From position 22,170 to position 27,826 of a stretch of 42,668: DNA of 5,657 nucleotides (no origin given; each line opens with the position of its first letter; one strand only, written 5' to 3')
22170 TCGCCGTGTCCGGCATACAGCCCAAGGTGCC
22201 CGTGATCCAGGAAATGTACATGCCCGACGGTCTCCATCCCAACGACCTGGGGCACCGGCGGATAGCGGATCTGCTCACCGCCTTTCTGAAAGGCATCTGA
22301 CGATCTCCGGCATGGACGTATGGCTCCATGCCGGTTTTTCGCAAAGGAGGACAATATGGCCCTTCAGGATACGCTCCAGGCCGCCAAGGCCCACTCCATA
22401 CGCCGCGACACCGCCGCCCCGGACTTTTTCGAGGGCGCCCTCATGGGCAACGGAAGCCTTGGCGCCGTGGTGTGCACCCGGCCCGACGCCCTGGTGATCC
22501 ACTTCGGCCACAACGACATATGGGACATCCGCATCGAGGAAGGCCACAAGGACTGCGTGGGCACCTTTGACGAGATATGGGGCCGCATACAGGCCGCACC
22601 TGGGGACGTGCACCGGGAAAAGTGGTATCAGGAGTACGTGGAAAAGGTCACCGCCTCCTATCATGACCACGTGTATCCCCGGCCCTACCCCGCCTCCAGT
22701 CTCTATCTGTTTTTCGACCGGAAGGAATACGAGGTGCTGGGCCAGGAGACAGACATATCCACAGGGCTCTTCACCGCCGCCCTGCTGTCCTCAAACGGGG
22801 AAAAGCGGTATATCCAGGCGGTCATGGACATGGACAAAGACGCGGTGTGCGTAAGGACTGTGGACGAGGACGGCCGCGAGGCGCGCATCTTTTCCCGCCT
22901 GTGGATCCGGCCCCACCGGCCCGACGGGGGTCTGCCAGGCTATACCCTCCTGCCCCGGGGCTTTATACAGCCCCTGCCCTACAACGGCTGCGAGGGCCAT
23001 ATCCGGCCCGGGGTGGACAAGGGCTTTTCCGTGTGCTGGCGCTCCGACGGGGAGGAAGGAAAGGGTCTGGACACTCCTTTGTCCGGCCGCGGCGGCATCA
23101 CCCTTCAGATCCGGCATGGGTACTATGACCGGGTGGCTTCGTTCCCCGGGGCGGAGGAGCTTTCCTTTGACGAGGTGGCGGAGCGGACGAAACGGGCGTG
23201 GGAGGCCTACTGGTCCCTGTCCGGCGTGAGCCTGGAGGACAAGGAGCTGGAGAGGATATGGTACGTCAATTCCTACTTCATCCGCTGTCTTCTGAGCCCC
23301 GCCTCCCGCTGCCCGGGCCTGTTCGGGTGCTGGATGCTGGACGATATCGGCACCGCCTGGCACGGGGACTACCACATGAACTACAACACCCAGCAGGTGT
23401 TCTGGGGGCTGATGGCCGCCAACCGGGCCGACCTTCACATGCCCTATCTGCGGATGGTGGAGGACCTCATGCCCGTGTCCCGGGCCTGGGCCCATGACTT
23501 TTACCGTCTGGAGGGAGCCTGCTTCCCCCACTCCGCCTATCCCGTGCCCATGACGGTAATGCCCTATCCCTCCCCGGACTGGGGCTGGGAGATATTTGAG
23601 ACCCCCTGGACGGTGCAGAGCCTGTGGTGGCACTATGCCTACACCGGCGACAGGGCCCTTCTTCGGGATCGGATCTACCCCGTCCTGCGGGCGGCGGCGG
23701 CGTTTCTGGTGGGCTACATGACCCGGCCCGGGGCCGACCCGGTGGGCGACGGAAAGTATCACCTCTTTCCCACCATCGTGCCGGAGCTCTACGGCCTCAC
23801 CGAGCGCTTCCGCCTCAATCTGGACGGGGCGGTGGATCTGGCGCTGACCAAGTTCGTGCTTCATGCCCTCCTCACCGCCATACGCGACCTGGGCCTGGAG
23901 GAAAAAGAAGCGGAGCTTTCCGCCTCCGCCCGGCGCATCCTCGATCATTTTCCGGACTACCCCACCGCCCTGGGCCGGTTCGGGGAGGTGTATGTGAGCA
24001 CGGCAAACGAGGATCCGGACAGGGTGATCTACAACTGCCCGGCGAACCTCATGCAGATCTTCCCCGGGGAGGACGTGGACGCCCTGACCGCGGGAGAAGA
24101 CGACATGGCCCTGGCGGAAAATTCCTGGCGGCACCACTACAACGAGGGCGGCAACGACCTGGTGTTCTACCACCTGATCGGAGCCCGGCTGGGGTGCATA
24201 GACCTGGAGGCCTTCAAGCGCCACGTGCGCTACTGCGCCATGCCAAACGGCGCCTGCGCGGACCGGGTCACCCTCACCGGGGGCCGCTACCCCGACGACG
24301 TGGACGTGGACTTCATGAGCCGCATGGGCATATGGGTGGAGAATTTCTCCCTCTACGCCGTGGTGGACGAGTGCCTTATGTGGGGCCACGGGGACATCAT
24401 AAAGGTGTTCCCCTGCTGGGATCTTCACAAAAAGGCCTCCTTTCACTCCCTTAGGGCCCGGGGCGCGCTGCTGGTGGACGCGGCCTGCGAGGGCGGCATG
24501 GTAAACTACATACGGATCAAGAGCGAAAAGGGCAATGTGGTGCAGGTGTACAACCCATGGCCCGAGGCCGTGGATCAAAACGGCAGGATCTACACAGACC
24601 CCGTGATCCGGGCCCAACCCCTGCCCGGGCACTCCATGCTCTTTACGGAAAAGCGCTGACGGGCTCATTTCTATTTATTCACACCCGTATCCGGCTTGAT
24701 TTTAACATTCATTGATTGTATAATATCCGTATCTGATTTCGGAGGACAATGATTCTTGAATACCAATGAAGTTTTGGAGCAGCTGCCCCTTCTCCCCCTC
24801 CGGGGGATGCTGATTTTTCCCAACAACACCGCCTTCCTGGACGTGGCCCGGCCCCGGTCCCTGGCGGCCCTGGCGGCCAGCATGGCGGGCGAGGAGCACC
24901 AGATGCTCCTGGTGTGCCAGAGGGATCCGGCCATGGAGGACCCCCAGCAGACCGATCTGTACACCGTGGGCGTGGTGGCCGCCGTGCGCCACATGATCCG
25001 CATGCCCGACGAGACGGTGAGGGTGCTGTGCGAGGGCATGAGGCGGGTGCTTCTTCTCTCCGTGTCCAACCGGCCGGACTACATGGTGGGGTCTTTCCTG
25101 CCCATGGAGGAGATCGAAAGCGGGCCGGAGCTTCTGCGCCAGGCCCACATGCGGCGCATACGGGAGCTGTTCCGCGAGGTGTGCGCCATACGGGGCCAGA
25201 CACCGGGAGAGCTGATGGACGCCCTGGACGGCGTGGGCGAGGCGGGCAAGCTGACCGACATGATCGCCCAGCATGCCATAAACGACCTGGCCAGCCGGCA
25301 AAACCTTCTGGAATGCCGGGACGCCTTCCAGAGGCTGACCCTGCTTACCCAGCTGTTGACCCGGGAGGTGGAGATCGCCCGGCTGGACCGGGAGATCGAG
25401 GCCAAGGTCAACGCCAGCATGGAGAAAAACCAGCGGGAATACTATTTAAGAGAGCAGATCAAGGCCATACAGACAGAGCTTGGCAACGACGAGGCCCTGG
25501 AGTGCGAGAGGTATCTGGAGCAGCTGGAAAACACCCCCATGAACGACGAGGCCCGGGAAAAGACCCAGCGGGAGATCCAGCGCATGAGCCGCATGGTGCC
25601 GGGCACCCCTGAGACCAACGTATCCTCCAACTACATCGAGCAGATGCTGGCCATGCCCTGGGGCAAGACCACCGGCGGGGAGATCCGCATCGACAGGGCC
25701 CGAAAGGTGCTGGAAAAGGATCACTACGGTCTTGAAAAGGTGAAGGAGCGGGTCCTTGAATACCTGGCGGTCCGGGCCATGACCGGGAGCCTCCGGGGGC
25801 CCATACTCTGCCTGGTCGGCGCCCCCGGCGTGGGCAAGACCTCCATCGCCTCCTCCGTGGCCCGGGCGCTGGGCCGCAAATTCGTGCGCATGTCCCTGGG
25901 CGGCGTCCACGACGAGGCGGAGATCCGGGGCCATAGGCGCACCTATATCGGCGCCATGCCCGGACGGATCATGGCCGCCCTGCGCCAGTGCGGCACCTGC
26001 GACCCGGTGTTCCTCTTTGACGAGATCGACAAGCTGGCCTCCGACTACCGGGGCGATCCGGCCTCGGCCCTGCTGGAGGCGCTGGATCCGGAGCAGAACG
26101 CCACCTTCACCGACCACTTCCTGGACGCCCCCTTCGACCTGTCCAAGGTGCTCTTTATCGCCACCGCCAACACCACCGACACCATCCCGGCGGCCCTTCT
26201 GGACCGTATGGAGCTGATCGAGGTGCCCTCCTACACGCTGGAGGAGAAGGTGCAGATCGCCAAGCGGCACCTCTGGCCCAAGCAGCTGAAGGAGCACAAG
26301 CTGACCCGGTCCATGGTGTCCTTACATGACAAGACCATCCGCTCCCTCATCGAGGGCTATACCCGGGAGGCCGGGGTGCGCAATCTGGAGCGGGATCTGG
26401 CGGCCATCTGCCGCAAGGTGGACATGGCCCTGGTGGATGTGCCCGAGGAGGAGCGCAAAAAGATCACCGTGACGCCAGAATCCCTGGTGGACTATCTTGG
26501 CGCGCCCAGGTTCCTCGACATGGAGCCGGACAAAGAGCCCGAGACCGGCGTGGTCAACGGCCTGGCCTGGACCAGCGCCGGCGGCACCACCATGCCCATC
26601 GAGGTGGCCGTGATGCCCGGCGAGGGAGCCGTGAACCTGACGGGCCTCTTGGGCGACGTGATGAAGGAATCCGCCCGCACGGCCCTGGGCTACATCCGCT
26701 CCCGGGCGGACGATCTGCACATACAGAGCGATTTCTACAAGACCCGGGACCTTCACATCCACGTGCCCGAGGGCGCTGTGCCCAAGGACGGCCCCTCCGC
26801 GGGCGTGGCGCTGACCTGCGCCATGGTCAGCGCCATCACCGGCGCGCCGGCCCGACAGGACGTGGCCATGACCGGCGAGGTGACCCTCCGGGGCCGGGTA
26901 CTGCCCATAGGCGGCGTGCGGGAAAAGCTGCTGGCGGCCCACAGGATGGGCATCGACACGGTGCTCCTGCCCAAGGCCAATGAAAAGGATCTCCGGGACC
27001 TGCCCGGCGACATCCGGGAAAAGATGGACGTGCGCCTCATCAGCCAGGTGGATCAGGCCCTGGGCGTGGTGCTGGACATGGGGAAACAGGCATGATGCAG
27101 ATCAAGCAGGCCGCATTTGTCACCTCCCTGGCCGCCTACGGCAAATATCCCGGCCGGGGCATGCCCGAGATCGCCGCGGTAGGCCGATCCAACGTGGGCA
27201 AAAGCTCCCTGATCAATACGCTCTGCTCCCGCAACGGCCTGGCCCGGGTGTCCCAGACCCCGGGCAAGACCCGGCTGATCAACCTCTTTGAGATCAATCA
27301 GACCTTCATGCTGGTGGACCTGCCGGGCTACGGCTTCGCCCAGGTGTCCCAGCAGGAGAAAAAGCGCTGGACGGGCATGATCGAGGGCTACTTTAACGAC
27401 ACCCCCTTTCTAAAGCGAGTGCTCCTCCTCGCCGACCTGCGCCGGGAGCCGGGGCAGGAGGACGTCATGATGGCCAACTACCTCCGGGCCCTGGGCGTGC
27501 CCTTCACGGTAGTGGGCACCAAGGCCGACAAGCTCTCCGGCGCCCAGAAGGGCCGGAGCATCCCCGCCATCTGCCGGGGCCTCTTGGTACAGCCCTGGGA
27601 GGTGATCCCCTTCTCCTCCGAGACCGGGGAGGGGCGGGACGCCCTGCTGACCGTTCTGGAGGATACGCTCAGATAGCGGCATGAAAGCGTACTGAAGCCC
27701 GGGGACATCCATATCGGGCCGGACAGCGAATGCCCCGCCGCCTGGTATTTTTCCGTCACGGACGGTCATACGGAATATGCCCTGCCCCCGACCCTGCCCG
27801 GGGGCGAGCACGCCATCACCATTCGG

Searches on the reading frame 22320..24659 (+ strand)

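Call 48: search_protein_families(library=pfam, proteins=[window:22320-24659:+], max_evalue=0.00001)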
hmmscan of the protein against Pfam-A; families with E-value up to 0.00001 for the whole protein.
window:22320-24659:+ (779 aa): 1 family
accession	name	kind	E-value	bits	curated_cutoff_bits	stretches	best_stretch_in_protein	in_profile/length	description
PF22124.2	Glyco_hydro_95_cat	-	1.9e-32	113.1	27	1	326-587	64-321/408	Glycosyl hydrolase family 95 catalytic domain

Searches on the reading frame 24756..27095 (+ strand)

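Call 48: search_protein_families(library=pfam, proteins=[window:24756-27095:+], max_evalue=0.00001)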
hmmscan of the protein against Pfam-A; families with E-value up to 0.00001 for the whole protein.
window:24756-27095:+ (779 aa): 8 families
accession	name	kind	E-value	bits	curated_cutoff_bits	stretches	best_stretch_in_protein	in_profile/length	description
PF05362.19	Lon_C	-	2.8e-85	285.5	21.1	1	572-773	2-203/205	Lon protease (S16) C-terminal proteolytic domain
PF02190.22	LON_substr_bdg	-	1.3e-35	123.6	28.7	1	10-203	2-200/200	ATP-dependent protease La (LON) substrate-binding domain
PF00004.35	AAA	-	1.4e-24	87.5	21.2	1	351-487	1-125/131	ATPase family associated with various cellular activities (AAA)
PF22667.2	Lon_lid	-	5e-19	68.1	27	1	512-562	1-51/57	Lon protease AAA+ ATPase lid domain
PF07728.20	AAA_5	-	2.7e-09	37.6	22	1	351-485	2-139/139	AAA domain (dynein-related subfamily)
PF13541.12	ChlI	-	3.3e-08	33.9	27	1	615-742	1-121/121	Subunit ChlI of Mg-chelatase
PF13191.12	AAA_16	-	9.5e-06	26.6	32.6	0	324-384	3-59/167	AAA ATPase domain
PF08298.17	AAA_PrkA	-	9.9e-06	25.3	25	0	320-374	58-111/358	PrkA AAA domain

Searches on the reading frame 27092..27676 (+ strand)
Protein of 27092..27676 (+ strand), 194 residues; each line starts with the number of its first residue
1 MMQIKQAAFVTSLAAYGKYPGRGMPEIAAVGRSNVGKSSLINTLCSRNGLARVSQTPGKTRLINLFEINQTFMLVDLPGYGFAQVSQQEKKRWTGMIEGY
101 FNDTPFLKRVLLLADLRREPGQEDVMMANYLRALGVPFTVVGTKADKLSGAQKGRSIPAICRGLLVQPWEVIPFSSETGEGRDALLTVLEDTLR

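Call 48: search_protein_families(library=pfam, proteins=[window:27092-27676:+], max_evalue=0.00001)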
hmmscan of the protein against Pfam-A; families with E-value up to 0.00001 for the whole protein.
window:27092-27676:+ (194 aa): 3 families
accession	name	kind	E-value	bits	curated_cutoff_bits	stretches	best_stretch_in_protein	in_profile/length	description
PF01926.29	MMR_HSR1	-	5.9e-19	68.7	21.9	1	26-144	1-113/113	50S ribosome-binding GTPase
PF02421.24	FeoB_N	-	1.5e-07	31.5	27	1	26-91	2-69/156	Ferrous iron transport protein B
PF03193.22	RsgA_GTPase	-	4e-06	27.2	30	0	29-80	111-168/174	RsgA GTPase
